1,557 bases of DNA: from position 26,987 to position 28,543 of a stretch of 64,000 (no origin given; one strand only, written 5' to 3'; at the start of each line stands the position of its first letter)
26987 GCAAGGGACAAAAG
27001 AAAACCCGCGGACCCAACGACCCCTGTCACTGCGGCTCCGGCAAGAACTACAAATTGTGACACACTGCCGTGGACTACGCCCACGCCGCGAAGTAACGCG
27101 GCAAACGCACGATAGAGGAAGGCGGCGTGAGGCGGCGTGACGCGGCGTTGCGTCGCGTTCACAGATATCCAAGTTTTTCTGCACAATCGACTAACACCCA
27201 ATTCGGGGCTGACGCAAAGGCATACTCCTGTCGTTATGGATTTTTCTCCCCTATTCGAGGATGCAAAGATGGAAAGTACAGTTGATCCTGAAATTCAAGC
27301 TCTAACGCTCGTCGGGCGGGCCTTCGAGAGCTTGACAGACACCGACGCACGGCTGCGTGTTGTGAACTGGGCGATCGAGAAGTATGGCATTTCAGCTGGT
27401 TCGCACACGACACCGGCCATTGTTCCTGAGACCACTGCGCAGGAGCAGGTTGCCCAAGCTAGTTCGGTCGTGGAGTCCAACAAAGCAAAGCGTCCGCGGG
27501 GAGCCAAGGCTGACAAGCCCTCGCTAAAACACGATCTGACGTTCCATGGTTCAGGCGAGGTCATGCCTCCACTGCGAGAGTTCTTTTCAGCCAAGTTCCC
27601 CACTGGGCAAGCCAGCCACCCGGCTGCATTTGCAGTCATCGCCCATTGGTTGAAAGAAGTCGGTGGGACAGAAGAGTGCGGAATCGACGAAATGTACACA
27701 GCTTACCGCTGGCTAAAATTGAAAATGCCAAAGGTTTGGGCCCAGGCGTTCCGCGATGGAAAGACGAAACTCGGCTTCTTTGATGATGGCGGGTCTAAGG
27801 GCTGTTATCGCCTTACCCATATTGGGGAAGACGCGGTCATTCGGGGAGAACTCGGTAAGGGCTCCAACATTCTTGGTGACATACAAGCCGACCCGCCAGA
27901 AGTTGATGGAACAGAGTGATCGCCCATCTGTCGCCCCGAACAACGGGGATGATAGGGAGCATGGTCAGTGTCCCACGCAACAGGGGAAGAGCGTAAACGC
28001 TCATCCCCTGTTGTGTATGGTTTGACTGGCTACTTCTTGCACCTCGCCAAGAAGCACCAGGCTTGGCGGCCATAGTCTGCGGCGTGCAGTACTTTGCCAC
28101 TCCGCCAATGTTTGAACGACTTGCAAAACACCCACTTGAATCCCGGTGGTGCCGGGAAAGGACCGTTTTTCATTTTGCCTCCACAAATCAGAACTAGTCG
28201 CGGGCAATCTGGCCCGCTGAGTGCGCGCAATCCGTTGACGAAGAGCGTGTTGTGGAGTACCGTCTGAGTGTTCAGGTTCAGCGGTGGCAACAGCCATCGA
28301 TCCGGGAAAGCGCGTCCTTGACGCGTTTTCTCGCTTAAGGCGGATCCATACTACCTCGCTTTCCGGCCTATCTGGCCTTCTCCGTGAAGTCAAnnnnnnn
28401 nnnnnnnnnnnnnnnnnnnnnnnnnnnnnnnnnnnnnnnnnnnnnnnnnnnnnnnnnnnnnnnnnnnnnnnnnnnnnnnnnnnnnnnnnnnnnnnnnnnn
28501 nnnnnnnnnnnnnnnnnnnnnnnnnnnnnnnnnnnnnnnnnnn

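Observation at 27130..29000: Lower-GC ~2-kb island with two unknown genes splitting the phosphoesterase paralog run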

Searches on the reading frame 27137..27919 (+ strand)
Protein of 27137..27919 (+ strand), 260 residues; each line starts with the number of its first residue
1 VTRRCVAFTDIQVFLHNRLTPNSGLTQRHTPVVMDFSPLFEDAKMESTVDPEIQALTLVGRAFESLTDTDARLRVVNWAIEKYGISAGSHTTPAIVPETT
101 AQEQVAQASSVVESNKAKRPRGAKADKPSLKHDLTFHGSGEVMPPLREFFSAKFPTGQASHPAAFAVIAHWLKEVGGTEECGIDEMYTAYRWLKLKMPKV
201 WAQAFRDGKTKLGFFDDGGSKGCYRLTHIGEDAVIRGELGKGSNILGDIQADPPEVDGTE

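Call 7: search_protein_families(library=pfam, proteins=[window:27137-27919:+], max_evalue=0.1)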
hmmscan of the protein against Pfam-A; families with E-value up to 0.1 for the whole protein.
window:27137-27919:+ (260 aa): 0 families

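Call 8: search_protein_families(library=padloc, proteins=[window:27137-27919:+], max_evalue=1)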
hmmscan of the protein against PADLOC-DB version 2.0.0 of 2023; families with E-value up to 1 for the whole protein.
window:27137-27919:+ (260 aa): 0 families
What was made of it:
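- Neither gene has a toxin or enzyme domain and neither hits PADLOC (calls 7, 8).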

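Call 9: search_protein_families(library=phrogs, proteins=[window:27137-27919:+], max_evalue=1)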
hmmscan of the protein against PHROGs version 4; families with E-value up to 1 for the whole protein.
window:27137-27919:+ (260 aa): 0 families

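Call 11: find_homologous_proteins(query=window:27269-27919:+, max_evalue=0.001)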
Query window:27269-27919:+ (216 aa): 2 proteins with E <= 0.001 among 171 candidates.
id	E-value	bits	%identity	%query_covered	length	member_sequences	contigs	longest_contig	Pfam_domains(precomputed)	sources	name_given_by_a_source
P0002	4.8e-142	489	100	100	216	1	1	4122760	-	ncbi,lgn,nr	ncbi:MAG: hypothetical protein IPK87_17145 [Planctomycetes bacterium]|nr:hypothetical protein [Planc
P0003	4.1e-75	270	62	94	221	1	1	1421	-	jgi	-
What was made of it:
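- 27269..27919 (+): Gene A, 216 aa: N-terminal helical hairpin (7-39), disordered linker (about 42-97) and a conserved C-terminal domain (about 100-195) that is probably a winged helix. Annotated as IPK87_17145, with one close homolog at 62% identity (call 11).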

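Call 18: find_encoding_contigs(protein=P0003, flank=10000)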
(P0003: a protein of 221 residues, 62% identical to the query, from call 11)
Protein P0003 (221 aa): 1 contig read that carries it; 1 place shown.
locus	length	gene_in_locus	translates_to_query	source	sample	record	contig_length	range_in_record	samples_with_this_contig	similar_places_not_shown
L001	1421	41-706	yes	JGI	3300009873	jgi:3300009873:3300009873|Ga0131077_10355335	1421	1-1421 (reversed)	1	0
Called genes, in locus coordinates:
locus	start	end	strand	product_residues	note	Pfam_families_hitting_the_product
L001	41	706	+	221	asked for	-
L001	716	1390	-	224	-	PF18737:HEPN_MAE_28990, PF18735:HEPN_RiboL-PSP (weak)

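Call 40: search_protein_families(library=pfam, proteins=[L001:716-1390:-], max_evalue=0.05)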
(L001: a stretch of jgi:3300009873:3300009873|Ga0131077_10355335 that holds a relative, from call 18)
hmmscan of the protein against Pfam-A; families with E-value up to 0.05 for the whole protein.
L001:716-1390:- (224 aa): 2 families
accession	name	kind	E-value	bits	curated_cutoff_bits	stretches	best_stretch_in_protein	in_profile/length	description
PF18737.6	HEPN_MAE_28990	-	1.2e-08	35.8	26.8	1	6-180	5-175/211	MAE_28990/MAE_18760-like HEPN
PF18735.6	HEPN_RiboL-PSP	-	1.5e-06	28.7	28.4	1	41-184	26-165/191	RiboL-PSP-HEPN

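Call 41: search_dna_similar(query=window:27269-27919:+, collection=phages, mode=protein, max_evalue=1, max_rows=20)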
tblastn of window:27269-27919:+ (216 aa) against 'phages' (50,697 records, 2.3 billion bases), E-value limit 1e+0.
No match.
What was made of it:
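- A has no phage hit (calls 9, 41).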

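Call 42: search_dna_similar(query=window:27269-27919:+, collection=plasmids, mode=protein, max_evalue=1, max_rows=20)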
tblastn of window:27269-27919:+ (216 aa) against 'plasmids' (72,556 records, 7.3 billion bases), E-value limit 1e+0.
Records with a match: 7; places in all: 7; records where one place covers at least 80% of the query: 0.
Best place of each record, by identity: <60% 7.
By first word of the organism name: Ralstonia 7.
By predicted mobility (MOB-suite, as given by PLSDB): non-mobilizable 6; mobilizable 1.
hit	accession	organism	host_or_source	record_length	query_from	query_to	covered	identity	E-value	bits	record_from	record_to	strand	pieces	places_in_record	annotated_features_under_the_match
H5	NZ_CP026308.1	Ralstonia solanacearum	Musa sp.,pure culture,plants with Moko ...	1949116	100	198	46%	33.0%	3e-6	54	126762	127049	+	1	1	none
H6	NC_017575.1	Ralstonia solanacearum Po82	-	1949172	100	198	46%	33.0%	3e-6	54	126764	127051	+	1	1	none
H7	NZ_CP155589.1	Ralstonia solanacearum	Musa sp.,cell culture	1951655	100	198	46%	33.0%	3e-6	54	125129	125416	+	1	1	none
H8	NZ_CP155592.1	Ralstonia solanacearum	Musa sp.,cell culture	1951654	100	198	46%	33.0%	3e-6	54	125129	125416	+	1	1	none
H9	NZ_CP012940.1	Ralstonia solanacearum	plantain,cell culture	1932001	100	198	46%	33.0%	3e-6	54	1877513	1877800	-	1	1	none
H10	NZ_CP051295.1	Ralstonia solanacearum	Plantain,cell culture,stem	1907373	100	198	46%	33.0%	4e-6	54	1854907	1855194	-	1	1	none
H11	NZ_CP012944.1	Ralstonia solanacearum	Cucumis sativus,cell culture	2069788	100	198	46%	33.0%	5e-6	54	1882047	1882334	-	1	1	none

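Call 43: get_annotated_region(hit=H6, flank=8000)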
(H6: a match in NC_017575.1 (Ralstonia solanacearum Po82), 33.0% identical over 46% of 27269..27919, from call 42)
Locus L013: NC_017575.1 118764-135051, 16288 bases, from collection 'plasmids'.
description: Ralstonia solanacearum Po82 megaplasmid, complete sequence
organism: Ralstonia solanacearum Po82 (NCBI taxid 1031711)
taxonomy: Bacteria; Pseudomonadota; Betaproteobacteria; Burkholderiales; Burkholderiaceae; Ralstonia; Ralstonia solanacearum; Ralstonia solanacearum Po82
host: -; source: -; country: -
typing (MOB-suite, as given by PLSDB): non-mobilizable
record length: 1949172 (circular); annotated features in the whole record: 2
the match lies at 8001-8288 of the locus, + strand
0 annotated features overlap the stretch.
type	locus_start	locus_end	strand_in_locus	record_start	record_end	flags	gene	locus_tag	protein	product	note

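Call 50: search_protein_families(library=pfam, proteins=[L013:7641-8294:+, L013:8291-9037:+, L013:9457-12090:-], max_evalue=0.05)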
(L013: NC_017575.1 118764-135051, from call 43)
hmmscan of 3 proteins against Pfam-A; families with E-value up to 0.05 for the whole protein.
L013:7641-8294:+ (217 aa): 1 family
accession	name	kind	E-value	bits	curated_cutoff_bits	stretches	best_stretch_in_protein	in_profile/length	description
PF19405.4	DUF5978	-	0.028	14.8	25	0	4-20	55-71/73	Family of unknown function (DUF5978)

L013:8291-9037:+ (248 aa): 0 families

L013:9457-12090:- (877 aa): 4 families
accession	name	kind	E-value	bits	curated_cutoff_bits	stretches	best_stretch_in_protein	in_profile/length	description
PF00931.28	NB-ARC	-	2.8e-07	30.5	23.5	1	324-534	8-209/248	NB-ARC domain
PF13432.12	TPR_16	-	0.00024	21.9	32.7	1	723-775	13-60/65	Tetratricopeptide repeat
PF07719.23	TPR_2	-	0.00088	19.7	27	0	825-857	2-34/34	Tetratricopeptide repeat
PF11956.13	KCNQC3-Ank-G_bd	-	0.043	14.6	22.7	0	265-294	66-93/101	Ankyrin-G binding motif of KCNQ2-3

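Call 51: search_protein_families(library=padloc, proteins=[L013:7641-8294:+, L013:8291-9037:+, L013:9457-12090:-, L001:716-1390:-], max_evalue=0.05)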
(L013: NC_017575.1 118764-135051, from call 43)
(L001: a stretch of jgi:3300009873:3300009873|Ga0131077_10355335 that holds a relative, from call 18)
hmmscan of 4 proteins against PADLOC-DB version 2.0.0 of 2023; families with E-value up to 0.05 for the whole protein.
L013:7641-8294:+ (217 aa): 0 families

L013:8291-9037:+ (248 aa): 1 family
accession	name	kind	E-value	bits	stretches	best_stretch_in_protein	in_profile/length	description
PDLC04108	PD-T7-3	-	0.00031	18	1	114-221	13-121/432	-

L013:9457-12090:- (877 aa): 1 family
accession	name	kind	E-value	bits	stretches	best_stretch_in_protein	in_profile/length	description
PDLC03792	RTas1465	-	0.011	13.5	1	396-460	48-109/211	DRT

L001:716-1390:- (224 aa): 0 families

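Call 61: predict_structure(alignment_id=A4)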
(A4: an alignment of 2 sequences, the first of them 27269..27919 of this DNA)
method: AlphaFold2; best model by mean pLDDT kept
length: 216 residues; sequences in the alignment: 2
mean_pLDDT: 52.0   pTM: 0.43
mean pLDDT of the five models: 52.0, 38.4, 38.3, 35.5, 33.8
residues with pLDDT >= 90: 0; 70-90: 35; 50-70: 89; < 50: 92
segments of 3 or more residues with pLDDT < 50: 1-3, 42-89, 91-97, 156-167, 196-216
pLDDT, mean of each block of 10 residues (from residue 1): 51 66 72 66 35 26 24 30 38 47 74 65 74 63 68 50 44 59 67 53 29 36
secondary structure, 60 per line:
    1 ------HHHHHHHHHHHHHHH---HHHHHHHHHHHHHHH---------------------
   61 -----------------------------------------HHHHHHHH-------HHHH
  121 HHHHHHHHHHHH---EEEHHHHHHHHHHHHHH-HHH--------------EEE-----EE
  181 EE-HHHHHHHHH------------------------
elements in order: H7-21 H25-39 H102-109 H117-132 E136-138 H139-152 E171-173 E179-182 H184-192
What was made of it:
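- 27269..27919 (+): The AF2 model is poor at pLDDT 52 (call 61).
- On Winged helix-turn-helix DNA-binding proteins (gene A, C-terminal domain): The secondary-structure order is compatible, but the model is poor (pLDDT 52, call 61).
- The model of A is low confidence (pLDDT 52, call 61), so its winged-helix assignment is tentative.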

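Call 66: find_related_loci(query=A7, collection=metagenome_contigs, flank=8000)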
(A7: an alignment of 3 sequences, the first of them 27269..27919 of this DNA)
Query A7 (216 aa) in metagenome_contigs; peptide patterns used: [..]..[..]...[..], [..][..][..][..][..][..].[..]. (x = any residue, [..] = any of these).
223 stretches matched a pattern; 4 encode a relative of the query (tblastn E <= 1e-3); 4 distinct loci.
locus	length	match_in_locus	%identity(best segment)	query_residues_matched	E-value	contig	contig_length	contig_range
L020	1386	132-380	34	85-171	6e-12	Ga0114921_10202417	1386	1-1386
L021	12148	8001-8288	31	100-198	3e-10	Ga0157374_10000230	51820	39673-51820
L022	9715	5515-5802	31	100-198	3e-10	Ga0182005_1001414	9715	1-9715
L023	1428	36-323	31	100-198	5e-10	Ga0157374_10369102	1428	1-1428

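Call 71: search_protein_families(library=pfam, proteins=[L020:470-1234:+, L020:48-470:+, L021:8291-9037:+, L021:9034-9798:+, L021:7611-8294:+, L021:6495-7205:+, L021:5599-6498:+, L021:10073-11005:+, L022:7524-8501:+], max_evalue=0.05)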
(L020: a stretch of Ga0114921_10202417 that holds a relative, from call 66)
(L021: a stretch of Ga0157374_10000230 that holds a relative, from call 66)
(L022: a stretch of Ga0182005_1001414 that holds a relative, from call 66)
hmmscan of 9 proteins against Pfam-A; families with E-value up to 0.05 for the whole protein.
L020:470-1234:+ (254 aa): 1 family
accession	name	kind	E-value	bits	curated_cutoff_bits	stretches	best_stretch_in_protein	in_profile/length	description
PF09169.15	BRCA-2_helical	-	0.018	15.1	25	1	117-154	129-166/187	BRCA2, helical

L020:48-470:+ (140 aa): 1 family
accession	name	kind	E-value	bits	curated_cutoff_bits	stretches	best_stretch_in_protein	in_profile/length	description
PF16707.10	CagS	-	0.0044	17.5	27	1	10-92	13-94/196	Cag pathogenicity island protein S of Helicobacter pylori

L021:8291-9037:+ (248 aa): 0 families

L021:9034-9798:+ (254 aa): 3 families
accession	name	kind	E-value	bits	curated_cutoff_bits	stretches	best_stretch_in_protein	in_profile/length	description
PF01025.24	GrpE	-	0.015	15.4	25.8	1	61-124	21-84/165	GrpE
PF14308.11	DnaJ-X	-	0.038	13.9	29.4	1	74-171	78-162/203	X-domain of DnaJ-containing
PF04977.20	DivIC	-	0.042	14.1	28.9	1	43-91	2-50/80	Septum formation initiator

L021:7611-8294:+ (227 aa): 1 family
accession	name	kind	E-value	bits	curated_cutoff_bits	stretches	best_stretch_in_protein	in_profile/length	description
PF19405.4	DUF5978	-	0.042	14.3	25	0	12-30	53-71/73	Family of unknown function (DUF5978)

L021:6495-7205:+ (236 aa): 2 families
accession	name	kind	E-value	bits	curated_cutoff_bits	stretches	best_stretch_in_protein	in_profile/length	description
PF01909.29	NTP_transf_2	-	1.2e-05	26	21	1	8-50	14-58/93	Nucleotidyltransferase domain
PF18765.7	Polbeta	-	1.8e-05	25.2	26.9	1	7-65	12-71/93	Polymerase beta, Nucleotidyltransferase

L021:5599-6498:+ (299 aa): 4 families
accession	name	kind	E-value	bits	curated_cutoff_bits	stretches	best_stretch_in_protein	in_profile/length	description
PF00805.28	Pentapeptide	-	2.9e-11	43.1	20.2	2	80-115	3-38/40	Pentapeptide repeats (8 copies)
PF13599.13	Pentapeptide_4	-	5.9e-11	42.7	38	1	57-117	5-65/78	Pentapeptide repeat region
PF13576.12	Pentapeptide_3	-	4.6e-07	30.4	27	1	49-86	5-45/48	Pentapeptide repeats (9 copies)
PF23894.2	LD_SV2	-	1.1e-06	29.3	29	2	68-123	35-85/92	SV2A/B/C luminal domain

L021:10073-11005:+ (310 aa): 0 families

L022:7524-8501:+ (325 aa): 0 families

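Call 83: search_solved_structures(query=A8, max_evalue=10, show_alignments=2)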
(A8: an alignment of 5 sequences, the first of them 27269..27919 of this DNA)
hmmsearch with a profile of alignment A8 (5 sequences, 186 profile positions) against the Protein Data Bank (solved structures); distinct sequences matched with E-value up to 10: 3.
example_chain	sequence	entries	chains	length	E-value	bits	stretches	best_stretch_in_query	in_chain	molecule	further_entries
2g3v_A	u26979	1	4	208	0.34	14.4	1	57-135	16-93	CAG pathogenicity island protein 13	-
9r5y_B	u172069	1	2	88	0.75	13.3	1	86-148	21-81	Adhiron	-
7sax_A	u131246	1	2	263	1.6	12.2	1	105-154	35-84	GldM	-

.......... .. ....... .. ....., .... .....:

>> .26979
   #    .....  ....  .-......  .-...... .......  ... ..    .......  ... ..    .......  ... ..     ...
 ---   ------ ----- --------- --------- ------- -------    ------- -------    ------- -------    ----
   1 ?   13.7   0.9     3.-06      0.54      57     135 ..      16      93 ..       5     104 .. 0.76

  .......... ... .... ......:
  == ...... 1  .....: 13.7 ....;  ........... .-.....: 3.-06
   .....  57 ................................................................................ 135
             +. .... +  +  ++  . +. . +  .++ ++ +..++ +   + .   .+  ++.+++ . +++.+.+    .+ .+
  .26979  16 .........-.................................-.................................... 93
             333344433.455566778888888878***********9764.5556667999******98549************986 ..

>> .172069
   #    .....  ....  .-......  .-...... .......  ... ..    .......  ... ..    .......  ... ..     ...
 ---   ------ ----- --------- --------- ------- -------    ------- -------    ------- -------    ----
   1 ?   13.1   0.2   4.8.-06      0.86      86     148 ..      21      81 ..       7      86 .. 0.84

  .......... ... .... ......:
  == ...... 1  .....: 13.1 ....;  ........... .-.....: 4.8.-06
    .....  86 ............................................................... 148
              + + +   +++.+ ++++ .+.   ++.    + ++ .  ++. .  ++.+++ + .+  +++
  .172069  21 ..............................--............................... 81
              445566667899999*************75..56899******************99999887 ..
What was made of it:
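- On Winged helix-turn-helix DNA-binding proteins (gene A, C-terminal domain): Pfam and PDB sequence searches find nothing (calls 7, 83).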

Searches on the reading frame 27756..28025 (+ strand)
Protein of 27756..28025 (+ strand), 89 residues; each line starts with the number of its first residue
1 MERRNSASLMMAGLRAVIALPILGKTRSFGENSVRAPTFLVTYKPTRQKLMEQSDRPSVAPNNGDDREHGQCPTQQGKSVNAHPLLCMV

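Call 99: search_protein_families(library=pfam, proteins=[window:27756-28025:+], max_evalue=1)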
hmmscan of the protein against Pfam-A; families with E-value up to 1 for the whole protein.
window:27756-28025:+ (89 aa): 0 families

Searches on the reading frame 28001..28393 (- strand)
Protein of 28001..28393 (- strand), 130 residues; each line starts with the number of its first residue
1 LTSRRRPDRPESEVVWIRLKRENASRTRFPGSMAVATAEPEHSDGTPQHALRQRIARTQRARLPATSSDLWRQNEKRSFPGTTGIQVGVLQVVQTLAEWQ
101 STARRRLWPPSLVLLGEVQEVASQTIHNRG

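Call 7: search_protein_families(library=pfam, proteins=[window:28001-28393:-], max_evalue=0.1)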
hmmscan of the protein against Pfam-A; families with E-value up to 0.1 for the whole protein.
window:28001-28393:- (130 aa): 0 families

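Call 8: search_protein_families(library=padloc, proteins=[window:28001-28393:-], max_evalue=1)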
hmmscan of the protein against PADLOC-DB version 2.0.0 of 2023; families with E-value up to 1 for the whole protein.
window:28001-28393:- (130 aa): 0 families

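Call 9: search_protein_families(library=phrogs, proteins=[window:28001-28393:-], max_evalue=1)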
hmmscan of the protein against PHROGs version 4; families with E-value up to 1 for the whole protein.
window:28001-28393:- (130 aa): 0 families
